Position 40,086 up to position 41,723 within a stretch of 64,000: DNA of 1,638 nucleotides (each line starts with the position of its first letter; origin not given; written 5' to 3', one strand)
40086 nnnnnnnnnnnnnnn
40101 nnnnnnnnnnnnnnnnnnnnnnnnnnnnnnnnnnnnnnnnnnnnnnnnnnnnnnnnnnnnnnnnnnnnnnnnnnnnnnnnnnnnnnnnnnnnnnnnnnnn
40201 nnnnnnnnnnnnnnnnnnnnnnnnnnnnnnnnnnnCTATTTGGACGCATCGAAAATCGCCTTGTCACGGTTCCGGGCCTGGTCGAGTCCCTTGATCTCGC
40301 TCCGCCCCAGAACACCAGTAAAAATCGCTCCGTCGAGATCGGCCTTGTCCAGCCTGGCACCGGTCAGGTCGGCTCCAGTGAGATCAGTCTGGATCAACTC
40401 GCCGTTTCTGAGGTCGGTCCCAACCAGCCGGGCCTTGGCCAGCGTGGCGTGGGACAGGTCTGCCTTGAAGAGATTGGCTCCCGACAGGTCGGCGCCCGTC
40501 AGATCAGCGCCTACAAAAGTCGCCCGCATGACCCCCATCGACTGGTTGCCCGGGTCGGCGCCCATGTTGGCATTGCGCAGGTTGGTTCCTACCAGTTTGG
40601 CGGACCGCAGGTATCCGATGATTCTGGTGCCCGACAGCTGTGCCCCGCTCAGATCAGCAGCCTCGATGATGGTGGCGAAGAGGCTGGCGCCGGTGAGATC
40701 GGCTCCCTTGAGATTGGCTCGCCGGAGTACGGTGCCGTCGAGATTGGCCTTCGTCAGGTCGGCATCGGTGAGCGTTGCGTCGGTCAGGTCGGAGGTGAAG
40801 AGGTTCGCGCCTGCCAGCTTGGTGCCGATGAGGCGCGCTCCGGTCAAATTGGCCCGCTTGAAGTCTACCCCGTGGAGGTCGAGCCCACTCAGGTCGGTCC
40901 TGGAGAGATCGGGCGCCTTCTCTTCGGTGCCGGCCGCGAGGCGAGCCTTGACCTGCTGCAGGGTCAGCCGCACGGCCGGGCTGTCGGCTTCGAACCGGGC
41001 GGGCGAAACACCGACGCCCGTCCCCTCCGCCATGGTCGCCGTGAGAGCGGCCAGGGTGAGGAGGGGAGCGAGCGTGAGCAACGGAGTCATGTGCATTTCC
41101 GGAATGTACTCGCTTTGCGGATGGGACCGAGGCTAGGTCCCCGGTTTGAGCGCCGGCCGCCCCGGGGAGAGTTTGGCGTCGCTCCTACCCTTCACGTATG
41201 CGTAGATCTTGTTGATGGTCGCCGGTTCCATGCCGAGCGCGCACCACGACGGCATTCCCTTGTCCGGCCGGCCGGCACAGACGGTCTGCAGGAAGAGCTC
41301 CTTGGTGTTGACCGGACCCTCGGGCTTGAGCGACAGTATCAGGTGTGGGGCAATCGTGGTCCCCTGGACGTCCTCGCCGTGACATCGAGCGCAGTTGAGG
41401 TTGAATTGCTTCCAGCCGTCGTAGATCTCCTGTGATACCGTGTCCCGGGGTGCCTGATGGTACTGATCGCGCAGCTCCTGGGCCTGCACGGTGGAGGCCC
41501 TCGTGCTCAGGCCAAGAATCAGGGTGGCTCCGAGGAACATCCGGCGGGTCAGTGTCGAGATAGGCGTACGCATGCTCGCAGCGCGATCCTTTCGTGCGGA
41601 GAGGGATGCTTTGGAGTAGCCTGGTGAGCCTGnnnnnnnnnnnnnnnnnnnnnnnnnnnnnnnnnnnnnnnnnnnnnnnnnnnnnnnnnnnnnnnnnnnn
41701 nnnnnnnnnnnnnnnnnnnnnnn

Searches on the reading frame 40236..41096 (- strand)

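Call 6: search_protein_families(library=ncbifam, proteins=[window:40236-41096:-])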
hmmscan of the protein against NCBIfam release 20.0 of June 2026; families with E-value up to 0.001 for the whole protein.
window:40236-41096:- (286 aa): 16 families
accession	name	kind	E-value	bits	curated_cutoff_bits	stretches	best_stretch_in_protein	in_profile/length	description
NF052603.1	penta_Alr5209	equivalog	1.2e-30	105.9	125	3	193-255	34-96/113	Alr5209 family pentapeptide repeat protein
NF047416.1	penta_HetL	equivalog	1.5e-30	106.3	260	2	138-260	74-214/218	heterocyst differentiation pentapeptide repeat protein HetL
NF011744.0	PRK15197.1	equivalog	9.2e-26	90.7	274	2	63-177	160-271/291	SPI-2 type III secretion system effector PipB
NF011743.0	PRK15196.1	equivalog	9.5e-22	77.3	354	2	49-223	154-328/350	type III secretion system effector PipB2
NF000349.1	mfpA_AE000516.2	equivalog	9.5e-17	61.4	360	2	194-266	84-156/183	pentapeptide repeat protein MfpA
NF033086.2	penta_rpt_Qnr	equivalog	4.6e-15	55.9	240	1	63-251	6-195/211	Qnr family pentapeptide repeat protein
NF000071.4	penta_rpt_QnrA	exception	5e-14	52.6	450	2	133-256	63-186/218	QnrA family quinolone resistance pentapeptide repeat protein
NF038182.1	penta_rpt_SmQnr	exception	5e-14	52.6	460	2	63-135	126-198/215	SmQnr family pentapeptide repeat protein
NF012152.0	penta_rpt_QnrC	exception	5.7e-14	52.6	500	1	62-249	16-199/221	QnrC family quinolone resistance pentapeptide repeat protein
NF000420.1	penta_rpt_QnrB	exception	7.7e-14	52.2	460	1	163-252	111-199/214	QnrB family quinolone resistance pentapeptide repeat protein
NF000421.1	penta_rpt_QnrVC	exception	1.6e-12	47.9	460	1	63-249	17-199/218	QnrVC family quinolone resistance pentapeptide repeat protein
NF000056.3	penta_rpt_QnrS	exception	4.7e-12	46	460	2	132-274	62-190/218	QnrS family quinolone resistance pentapeptide repeat protein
NF033375.2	penta_rpt_QnrE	exception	5e-12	46.3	480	1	63-252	29-199/214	QnrE family quinolone resistance pentapeptide repeat protein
NF012151.0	penta_rpt_QnrAS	exception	9.7e-10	38.8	490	1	63-249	17-199/218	QnrAS family quinolone resistance pentapeptide repeat protein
NF000139.2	penta_rpt_QnrD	exception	1.2e-08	35.2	425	1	80-260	11-177/214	QnrD family quinolone resistance pentapeptide repeat protein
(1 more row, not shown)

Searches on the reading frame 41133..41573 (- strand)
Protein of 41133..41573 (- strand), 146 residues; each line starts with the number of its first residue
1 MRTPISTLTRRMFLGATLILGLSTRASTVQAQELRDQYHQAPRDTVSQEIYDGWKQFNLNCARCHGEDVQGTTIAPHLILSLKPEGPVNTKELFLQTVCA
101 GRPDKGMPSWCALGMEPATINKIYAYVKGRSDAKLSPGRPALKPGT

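Call 6: search_protein_families(library=ncbifam, proteins=[window:41133-41573:-])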
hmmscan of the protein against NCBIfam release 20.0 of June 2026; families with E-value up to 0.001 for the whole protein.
window:41133-41573:- (146 aa): 7 families
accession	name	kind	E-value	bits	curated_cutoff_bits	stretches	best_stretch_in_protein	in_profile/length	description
TIGR03874.1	4cys_cytochr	equivalog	8.5e-09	35.3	161.75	1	36-143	19-128/143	c-type cytochrome, methanol metabolism-related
NF050122.1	bc1_QcrC_actin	exception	1.2e-07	31.3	200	1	12-79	5-70/253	cytochrome bc1 complex diheme cytochrome c subunit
TIGR04494.1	c550_PedF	equivalog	1.3e-06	28.3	122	1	45-108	46-109/133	cytochrome c-550 PedF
NF011054.0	PRK14486.1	equivalog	2.3e-06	27.3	447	1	28-130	194-290/294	putative bifunctional cbb3-type cytochrome c oxidase subunit II/cytochrome c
TIGR00782.1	ccoP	equivalog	8.6e-06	25.3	179.95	1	47-132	200-283/285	cytochrome-c oxidase, cbb3-type subunit III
NF045773.1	cytochro_C550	exception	1.5e-05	24.9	125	1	4-78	5-76/118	cytochrome c550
NF045774.1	cytochro_C551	exception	0.00014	21.8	118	1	12-78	8-66/110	cytochrome c551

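Call 18: search_protein_families(library=pfam, proteins=[window:41133-41573:-], max_evalue=0.01)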
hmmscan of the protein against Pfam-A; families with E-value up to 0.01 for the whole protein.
window:41133-41573:- (146 aa): 2 families
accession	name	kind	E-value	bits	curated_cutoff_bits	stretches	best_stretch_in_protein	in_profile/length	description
PF13442.11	Cytochrome_CBB3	-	1.2e-07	32.4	27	1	52-127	5-68/68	Cytochrome C oxidase, cbb3-type, subunit III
PF00034.26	Cytochrom_C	-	0.00014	23.5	21.3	1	52-85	3-37/90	Cytochrome c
